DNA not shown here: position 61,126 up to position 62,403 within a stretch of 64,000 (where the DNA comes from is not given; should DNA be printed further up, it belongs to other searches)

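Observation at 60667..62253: Fic (AMPylase-type) gene with wHTH inserted at a truncated GT4 gene, preceded by a 10-bp x4 tandem repeat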

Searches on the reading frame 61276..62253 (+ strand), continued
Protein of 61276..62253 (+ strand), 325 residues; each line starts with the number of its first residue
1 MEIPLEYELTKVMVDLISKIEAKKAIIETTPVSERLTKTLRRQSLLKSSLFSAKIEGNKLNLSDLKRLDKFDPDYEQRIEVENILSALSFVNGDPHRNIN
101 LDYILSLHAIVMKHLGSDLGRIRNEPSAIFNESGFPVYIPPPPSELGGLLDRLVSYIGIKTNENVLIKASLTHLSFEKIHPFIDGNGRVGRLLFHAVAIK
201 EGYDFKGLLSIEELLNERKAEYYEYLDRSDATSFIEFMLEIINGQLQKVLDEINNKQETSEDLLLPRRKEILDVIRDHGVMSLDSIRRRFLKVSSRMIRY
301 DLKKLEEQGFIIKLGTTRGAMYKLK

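Call 24: find_encoding_contigs(protein=P0063, flank=5000, max_places=2)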
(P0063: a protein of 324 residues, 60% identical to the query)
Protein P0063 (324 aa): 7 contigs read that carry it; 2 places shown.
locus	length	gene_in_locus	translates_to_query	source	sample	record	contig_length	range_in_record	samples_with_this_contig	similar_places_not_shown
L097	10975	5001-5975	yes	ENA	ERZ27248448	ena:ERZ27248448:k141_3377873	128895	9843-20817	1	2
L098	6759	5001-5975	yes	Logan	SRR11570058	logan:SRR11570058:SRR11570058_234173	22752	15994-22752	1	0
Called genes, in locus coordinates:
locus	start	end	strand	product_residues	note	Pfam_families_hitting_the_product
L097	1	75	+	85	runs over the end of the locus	PF01541:GIY-YIG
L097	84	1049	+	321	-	PF01073:3Beta_HSD, PF01370:Epimerase, PF02719:Polysacc_synt_2, PF04321:RmlD_sub_bind, PF05368:NmrA (faint), PF16363:GDP_Man_Dehyd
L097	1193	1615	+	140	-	-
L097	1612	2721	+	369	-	PF26314:MptA_B_family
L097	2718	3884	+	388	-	-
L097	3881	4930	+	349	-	PF13439:Glyco_transf_4, PF13579:Glyco_trans_4_4 (weak), PF00534:Glycos_transf_1, PF13692:Glyco_trans_1_4, PF13524:Glyco_trans_1_2, PF20706:GT4-conflict (weak)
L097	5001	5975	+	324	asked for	PF02661:Fic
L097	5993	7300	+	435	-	PF01943:Polysacc_synt, PF13440:Polysacc_synt_3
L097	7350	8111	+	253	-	PF00535:Glycos_transf_2, PF13641:Glyco_tranf_2_3 (weak)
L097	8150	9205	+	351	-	PF01370:Epimerase, PF02719:Polysacc_synt_2, PF04321:RmlD_sub_bind, PF05368:NmrA (weak), PF01073:3Beta_HSD, PF07993:NAD_binding_4, PF13460:NAD_binding_10, PF16363:GDP_Man_Dehyd, +1 more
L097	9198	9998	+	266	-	PF01370:Epimerase, PF04321:RmlD_sub_bind, PF02719:Polysacc_synt_2, PF16363:GDP_Man_Dehyd, PF01073:3Beta_HSD, PF07993:NAD_binding_4 (weak)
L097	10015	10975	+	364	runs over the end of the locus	PF13439:Glyco_transf_4, PF20706:GT4-conflict, PF00534:Glycos_transf_1, PF13692:Glyco_trans_1_4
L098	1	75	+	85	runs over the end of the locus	PF01541:GIY-YIG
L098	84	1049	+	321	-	PF01073:3Beta_HSD, PF01370:Epimerase, PF02719:Polysacc_synt_2, PF04321:RmlD_sub_bind, PF05368:NmrA (faint), PF16363:GDP_Man_Dehyd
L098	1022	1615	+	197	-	-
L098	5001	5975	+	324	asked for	PF02661:Fic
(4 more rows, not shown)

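Call 25: find_encoding_contigs(protein=P0096, flank=5000, max_places=2)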
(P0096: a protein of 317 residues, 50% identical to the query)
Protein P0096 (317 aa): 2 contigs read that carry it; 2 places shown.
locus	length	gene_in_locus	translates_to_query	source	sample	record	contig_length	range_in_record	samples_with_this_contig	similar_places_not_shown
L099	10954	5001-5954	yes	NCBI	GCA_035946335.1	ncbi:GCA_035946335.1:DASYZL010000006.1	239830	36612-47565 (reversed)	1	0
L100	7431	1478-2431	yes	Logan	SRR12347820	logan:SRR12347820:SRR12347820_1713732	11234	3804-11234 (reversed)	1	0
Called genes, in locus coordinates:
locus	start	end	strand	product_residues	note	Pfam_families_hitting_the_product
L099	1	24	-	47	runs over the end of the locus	PF18930:DUF5679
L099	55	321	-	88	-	-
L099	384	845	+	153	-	PF14584:DUF4446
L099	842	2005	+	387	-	PF11258:DUF3048, PF17479:DUF3048_C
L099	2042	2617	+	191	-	-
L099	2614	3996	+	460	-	PF21760:SecD_1st, PF22599:SecDF_P1_head, PF02355:SecD_SecF_C, PF03176:MMPL (weak)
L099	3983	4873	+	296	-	PF07549:Sec_GG (weak), PF02355:SecD_SecF_C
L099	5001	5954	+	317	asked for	PF02661:Fic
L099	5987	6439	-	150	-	PF09424:YqeY, PF02637:GatB_Yqey (weak)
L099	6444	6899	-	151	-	PF11969:DcpS_C (weak), PF01230:HIT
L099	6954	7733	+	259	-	-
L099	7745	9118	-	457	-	PF01743:PolyA_pol, PF12627:PolyA_pol_RNAbd, PF01966:HD, PF13735:tRNA_NucTran2_2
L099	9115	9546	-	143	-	PF00293:NUDIX, PF14815:NUDIX_4 (weak)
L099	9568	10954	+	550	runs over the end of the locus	PF01368:DHH, PF02272:DHHA1, PF17768:RecJ_OB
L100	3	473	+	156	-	?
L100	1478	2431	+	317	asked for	PF02661:Fic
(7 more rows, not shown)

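Call 26: find_encoding_contigs(protein=P0100, flank=5000, max_places=2)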
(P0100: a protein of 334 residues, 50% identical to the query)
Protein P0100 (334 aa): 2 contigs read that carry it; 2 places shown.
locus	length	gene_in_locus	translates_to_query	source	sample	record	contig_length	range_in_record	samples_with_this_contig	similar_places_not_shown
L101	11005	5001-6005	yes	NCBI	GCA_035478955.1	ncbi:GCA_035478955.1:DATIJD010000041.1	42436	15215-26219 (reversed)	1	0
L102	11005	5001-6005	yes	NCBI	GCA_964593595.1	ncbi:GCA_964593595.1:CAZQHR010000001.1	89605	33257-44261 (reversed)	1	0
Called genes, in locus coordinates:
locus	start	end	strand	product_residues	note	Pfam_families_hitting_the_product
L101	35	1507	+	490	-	PF13231:PMT_2 (weak)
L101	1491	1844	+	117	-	-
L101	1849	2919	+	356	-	PF00953:Glycos_transf_4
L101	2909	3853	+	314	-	PF01040:UbiA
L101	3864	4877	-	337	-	PF08308:PEGA (weak), PF08239:SH3_3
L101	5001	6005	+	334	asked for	PF02661:Fic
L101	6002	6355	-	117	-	-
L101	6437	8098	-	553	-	PF00118:Cpn60_TCP1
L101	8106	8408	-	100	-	PF00166:Cpn10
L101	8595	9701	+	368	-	PF18911:PKD_4 (weak)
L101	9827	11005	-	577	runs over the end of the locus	PF00009:GTP_EFTU, PF00071:Ras (weak), PF14492:EFG_III (faint), PF00679:EFG_C, PF06421:LepA_C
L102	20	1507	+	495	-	PF13231:PMT_2 (weak)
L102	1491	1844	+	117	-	-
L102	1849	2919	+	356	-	PF00953:Glycos_transf_4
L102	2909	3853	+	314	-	PF01040:UbiA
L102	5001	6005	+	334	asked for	PF02661:Fic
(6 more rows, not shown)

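Call 28: search_solved_structures(query=window:61276-62250:+, max_evalue=0.001, show_alignments=2)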
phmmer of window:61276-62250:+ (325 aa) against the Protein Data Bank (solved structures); distinct sequences matched with E-value up to 0.001: 27.
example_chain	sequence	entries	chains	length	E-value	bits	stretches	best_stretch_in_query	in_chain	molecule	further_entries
4rgl_A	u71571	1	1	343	3.4e-22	82.3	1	7-249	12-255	Filamentation induced by cAMP protein Fic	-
7cb8_A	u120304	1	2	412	1.3e-14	57.4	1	50-227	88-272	Fic-domain containing protein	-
7xux_A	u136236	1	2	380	5.8e-14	55.2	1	12-236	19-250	Fido domain-containing protein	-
6i7g_A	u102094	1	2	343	2.7e-11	46.5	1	21-242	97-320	Adenosine monophosphate-protein transferase FICD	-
4u04_A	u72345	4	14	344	2.7e-11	46.5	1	21-242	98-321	Adenosine monophosphate-protein transferase FICD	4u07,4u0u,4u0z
6i7h_A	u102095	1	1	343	2.7e-11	46.5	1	21-242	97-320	Adenosine monophosphate-protein transferase FICD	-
6i7i_A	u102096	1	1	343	2.8e-11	46.4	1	21-242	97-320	Adenosine monophosphate-protein transferase FICD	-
6i7j_A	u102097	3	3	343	3.2e-11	46.3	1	21-242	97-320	Adenosine monophosphate-protein transferase FICD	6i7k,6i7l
4u0s_A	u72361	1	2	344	2.4e-10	43.4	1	26-242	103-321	Adenosine monophosphate-protein transferase FICD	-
9yz5_A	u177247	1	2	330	2.5e-10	43.3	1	26-241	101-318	Protein adenylyltransferase FICD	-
8uqu_A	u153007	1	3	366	3.5e-10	42.8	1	35-322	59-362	Fido domain-containing protein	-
7b7z_A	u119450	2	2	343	7.9e-10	41.7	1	21-242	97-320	Protein adenylyltransferase FICD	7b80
6zmd_B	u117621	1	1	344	8.2e-10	41.6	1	27-242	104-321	Protein adenylyltransferase FICD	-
9vjc_A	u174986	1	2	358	1.1e-09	41.1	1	120-254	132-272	Protein adenylyltransferase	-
9tch_A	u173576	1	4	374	1.4e-09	40.8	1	128-227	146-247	Protein adenylyltransferase SoFic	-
3eqx_A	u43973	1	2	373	1.5e-09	40.8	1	128-227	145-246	FIC DOMAIN CONTAINING TRANSCRIPTIONAL REGULATOR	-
3zec_A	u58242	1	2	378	1.5e-09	40.7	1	128-227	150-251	ADENOSINE MONOPHOSPHATE-PROTEIN TRANSFERASE SOFIC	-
8cil_A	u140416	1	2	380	7.3e-07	31.9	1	137-229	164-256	Fic family protein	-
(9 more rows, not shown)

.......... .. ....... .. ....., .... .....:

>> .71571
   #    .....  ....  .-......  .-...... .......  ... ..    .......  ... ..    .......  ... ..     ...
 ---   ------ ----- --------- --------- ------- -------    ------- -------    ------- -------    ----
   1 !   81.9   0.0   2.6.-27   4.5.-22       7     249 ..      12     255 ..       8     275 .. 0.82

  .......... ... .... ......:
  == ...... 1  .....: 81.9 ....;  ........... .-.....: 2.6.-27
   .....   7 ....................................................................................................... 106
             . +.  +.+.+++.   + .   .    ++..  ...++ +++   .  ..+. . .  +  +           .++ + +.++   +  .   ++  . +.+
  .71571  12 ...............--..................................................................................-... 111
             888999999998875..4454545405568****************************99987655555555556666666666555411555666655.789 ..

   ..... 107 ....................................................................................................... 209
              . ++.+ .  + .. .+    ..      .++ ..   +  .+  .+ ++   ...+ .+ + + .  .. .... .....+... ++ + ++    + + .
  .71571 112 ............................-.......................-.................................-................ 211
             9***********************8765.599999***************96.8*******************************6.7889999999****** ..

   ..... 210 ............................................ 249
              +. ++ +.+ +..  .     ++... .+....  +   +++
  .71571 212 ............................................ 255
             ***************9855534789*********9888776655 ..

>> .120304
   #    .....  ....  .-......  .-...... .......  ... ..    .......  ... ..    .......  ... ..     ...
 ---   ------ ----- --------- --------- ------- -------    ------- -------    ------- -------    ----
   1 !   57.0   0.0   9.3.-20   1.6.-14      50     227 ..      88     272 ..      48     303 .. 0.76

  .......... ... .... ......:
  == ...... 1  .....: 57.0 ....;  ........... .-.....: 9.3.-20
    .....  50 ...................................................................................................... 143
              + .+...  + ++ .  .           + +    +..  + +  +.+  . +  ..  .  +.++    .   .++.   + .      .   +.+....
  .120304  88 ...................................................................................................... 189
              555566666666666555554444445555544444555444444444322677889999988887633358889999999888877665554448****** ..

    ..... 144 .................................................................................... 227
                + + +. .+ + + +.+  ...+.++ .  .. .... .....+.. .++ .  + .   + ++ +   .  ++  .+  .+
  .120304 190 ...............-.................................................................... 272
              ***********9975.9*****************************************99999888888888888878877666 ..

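Call 32: find_related_loci(query=window:61276-62250:+, collection=viral_contigs, flank=5000)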
Query window:61276-62250:+ (325 aa) in viral_contigs; peptide patterns used: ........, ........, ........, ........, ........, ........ (x = any residue, [..] = any of these).
7 stretches matched a pattern, but none encodes a relative of the query by tblastn (E <= 1e-3).

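Call 51: predict_structure(alignment_id=A2)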
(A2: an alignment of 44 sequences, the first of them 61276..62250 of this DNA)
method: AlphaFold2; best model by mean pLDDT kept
length: 325 residues; sequences in the alignment: 44
mean_pLDDT: 90.4   pTM: 0.77
mean pLDDT of the five models: 90.4, 90.0, 88.5, 88.1, 86.2
residues with pLDDT >= 90: 207; 70-90: 111; 50-70: 7; < 50: 0
segments of 3 or more residues with pLDDT < 50: none
pLDDT, mean of each block of 10 residues (from residue 1): 94 97 89 80 92 94 82 90 95 89 97 92 89 83 96 95 94 96 95 96 87 95 90 98 94 72 82 88 88 89 93 81 91
secondary structure, 60 per line:
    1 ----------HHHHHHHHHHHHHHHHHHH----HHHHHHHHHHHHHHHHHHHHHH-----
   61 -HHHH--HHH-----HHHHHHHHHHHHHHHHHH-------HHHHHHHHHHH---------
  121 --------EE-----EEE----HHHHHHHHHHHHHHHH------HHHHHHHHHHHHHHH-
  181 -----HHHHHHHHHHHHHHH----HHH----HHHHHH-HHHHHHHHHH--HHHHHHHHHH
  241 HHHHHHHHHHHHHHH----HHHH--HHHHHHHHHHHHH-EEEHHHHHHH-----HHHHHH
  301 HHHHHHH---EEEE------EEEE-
elements in order: H11-29 H34-55 H62-65 H76-93 H101-111 E136-138 H143-158 H165-179 H186-200 H212-217 H219-228 H231-255 H260-263 H266-278 E280-282 H283-289 H295-307 E311-314 E321-324

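Call 54: fold_search(model_id=the predicted structure, library=pdb)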
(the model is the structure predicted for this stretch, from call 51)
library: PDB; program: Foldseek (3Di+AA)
matches with E <= 10: 1196; with E <= 0.001: 45
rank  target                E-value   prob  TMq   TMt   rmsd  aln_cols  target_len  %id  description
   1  4rgl                  5.3e-15  1.00  0.69  0.69   6.4       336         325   24  Crystal structure of a Fic family protein (Dde_2494) from Desulfovibrio desulfuricans G20 at 2.70 A resolution (released 2014-10-29)
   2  7cb8_A                7.5e-14  1.00  0.70  0.59   7.1       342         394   20  Structure of a FIC-domain protein from Mycobacterium marinum in complex with CDP (released 2021-08-18)
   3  7cb8_B                1.0e-12  1.00  0.71  0.60   7.1       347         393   20  Structure of a FIC-domain protein from Mycobacterium marinum in complex with CDP (released 2021-08-18)
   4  7xux_A                1.3e-12  1.00  0.69  0.62   8.9       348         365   22  Crystal structure of a FIC domain containnig protein (released 2022-12-21)
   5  7xux_B                1.4e-12  1.00  0.65  0.59   9.4       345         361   23  Crystal structure of a FIC domain containnig protein (released 2022-12-21)
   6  3zec_B                9.5e-12  1.00  0.70  0.62   6.6       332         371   20  Fic protein from SHEWANELLA ONEIDENSIS (E73G mutant) in complex with AMPPNP (released 2013-06-19)
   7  8cil_A                1.2e-11  1.00  0.64  0.58   8.1       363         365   19  Crystal structure of Coxiella burnetii Fic protein 2 (released 2023-11-15)
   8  3eqx_B                2.3e-11  1.00  0.66  0.60   6.9       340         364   18  CRYSTAL STRUCTURE OF A FIC FAMILY PROTEIN (SO_4266) FROM SHEWANELLA ONEIDENSIS AT 1.6 A RESOLUTION (released 2008-10-14)
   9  8cil_B                3.2e-11  1.00  0.63  0.58   9.2       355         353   19  Crystal structure of Coxiella burnetii Fic protein 2 (released 2023-11-15)
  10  3zcn_A                4.2e-11  1.00  0.69  0.61   6.9       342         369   19  Fic protein from SHEWANELLA ONEIDENSIS in complex with ATP (released 2013-06-19)
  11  3eqx_A                9.8e-11  1.00  0.73  0.65   6.2       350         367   20  CRYSTAL STRUCTURE OF A FIC FAMILY PROTEIN (SO_4266) FROM SHEWANELLA ONEIDENSIS AT 1.6 A RESOLUTION (released 2008-10-14)
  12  3zec_A                2.0e-10  1.00  0.70  0.63   6.6       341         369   18  Fic protein from SHEWANELLA ONEIDENSIS (E73G mutant) in complex with AMPPNP (released 2013-06-19)
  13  9yz5_A                2.4e-10  1.00  0.64  0.63   2.6       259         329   21  human FicD bound with farnesyl pyrophosphate (released 2026-02-25)
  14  6i7k                  5.7e-10  1.00  0.62  0.61   2.9       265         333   22  Crystal structure of monomeric FICD mutant L258D complexed with MgATP (released 2019-09-25)
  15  6i7g_B                6.3e-10  1.00  0.67  0.64   2.4       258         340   22  Crystal structure of dimeric wild type FICD complexed with ATP (released 2019-09-25)
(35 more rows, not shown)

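Call 59: search_protein_families(library=pfam, proteins=[L096:4667-4891:+, L096:7718-7978:+, L096:7938-8588:+], max_evalue=0.01)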
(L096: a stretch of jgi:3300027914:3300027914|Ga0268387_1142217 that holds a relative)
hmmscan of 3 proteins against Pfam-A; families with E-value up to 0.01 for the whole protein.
L096:4667-4891:+ (75 aa): 0 families

L096:7718-7978:+ (87 aa): 1 family
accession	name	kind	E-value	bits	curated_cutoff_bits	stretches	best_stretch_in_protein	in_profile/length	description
PF17612.7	DUF5507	-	0.006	16.8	27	1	10-58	93-140/160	Family of unknown function (DUF5507)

L096:7938-8588:+ (217 aa): 1 family
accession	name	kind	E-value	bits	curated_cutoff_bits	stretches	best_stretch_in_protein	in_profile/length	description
PF08843.17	AbiEii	-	2.3e-13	51.1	22.5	1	24-180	8-203/238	Nucleotidyl transferase AbiEii toxin, Type IV TA system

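Call 65: search_protein_families(library=padloc, proteins=[window:61276-62250:+], max_evalue=0.01)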
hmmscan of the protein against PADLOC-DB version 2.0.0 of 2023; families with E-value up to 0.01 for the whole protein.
window:61276-62250:+ (325 aa): 12 families
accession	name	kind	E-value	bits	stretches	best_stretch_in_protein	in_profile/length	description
PDLC03963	SoFic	-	6.5e-51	171.8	1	19-322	29-349/361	-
PDLC04840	PDC-S04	-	6.2e-19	66.6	1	49-243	16-213/227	-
PDLC04966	PDC-S24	-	1.2e-14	52.1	1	96-228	229-367/497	-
PDLC04839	PDC-S04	-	1.3e-12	45.8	1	54-229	20-186/205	-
PDLC04836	PDC-S04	-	1.3e-12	45.4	1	78-251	68-232/244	-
PDLC04837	PDC-S04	-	6.9e-11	39.9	1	79-245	65-223/234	-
PDLC04838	PDC-S04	-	7.2e-07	27.2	1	164-206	128-170/209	-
PDLC01268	CasR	-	0.00083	17.4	1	233-322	111-174/179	"CAS-I,CAS-II,CAS-III,CAS-IV,CAS-V,CAS-VI; associated_signaling"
PDLC01720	Csa3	-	0.00091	17.8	1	262-323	25-87/118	Csa3_1_CAS-I-II-III-IV-V-VI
PDLC01457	WYL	-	0.0027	15.4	1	267-324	5-59/229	"CAS-I,CAS-II,CAS-III,CAS-IV,CAS-V,CAS-VI; associated_signaling"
PDLC01434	CasR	-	0.0047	14.8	1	265-324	127-182/191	"CAS-I,CAS-II,CAS-III,CAS-IV,CAS-V,CAS-VI; associated_signaling"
PDLC01866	CARF3--CARF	-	0.0085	14.1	0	237-313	111-185/207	-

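Call 66: search_protein_families(library=ncbifam, proteins=[window:61276-62250:+], max_evalue=0.01)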
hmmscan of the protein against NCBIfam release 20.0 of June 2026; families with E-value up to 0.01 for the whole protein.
window:61276-62250:+ (325 aa): 7 families
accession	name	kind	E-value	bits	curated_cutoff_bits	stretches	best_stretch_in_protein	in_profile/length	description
NF046030.1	ProtAdlyltaseSoFic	equivalog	7.7e-14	51.4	550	1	131-257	142-274/361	protein adenylyltransferase Fic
NF040890.1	trans_reg_YgbI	equivalog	2.4e-06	27.2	400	1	267-314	6-52/253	DNA-binding transcriptional repressor YgbI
TIGR02613.1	mob_myst_B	hypoth_equivalog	2.4e-05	24.3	124.4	1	78-233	25-177/186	mobile mystery protein B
NF040755.1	AgaR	equivalog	2.4e-05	23.6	260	1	267-313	7-52/256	transcriptional repressor AgaR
TIGR01884.1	cas_HTH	subfamily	0.00098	18.6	60.2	1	267-324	143-198/202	CRISPR-associated CARF protein Csa3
NF041397.1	TranRegGlpR_Halo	equivalog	0.0014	18.3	300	1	267-311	6-49/253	HTH-type transcriptional regulator GlpR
NF007316.0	PRK09802.1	equivalog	0.0076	15.5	351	0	266-312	17-62/269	DeoR family transcriptional regulator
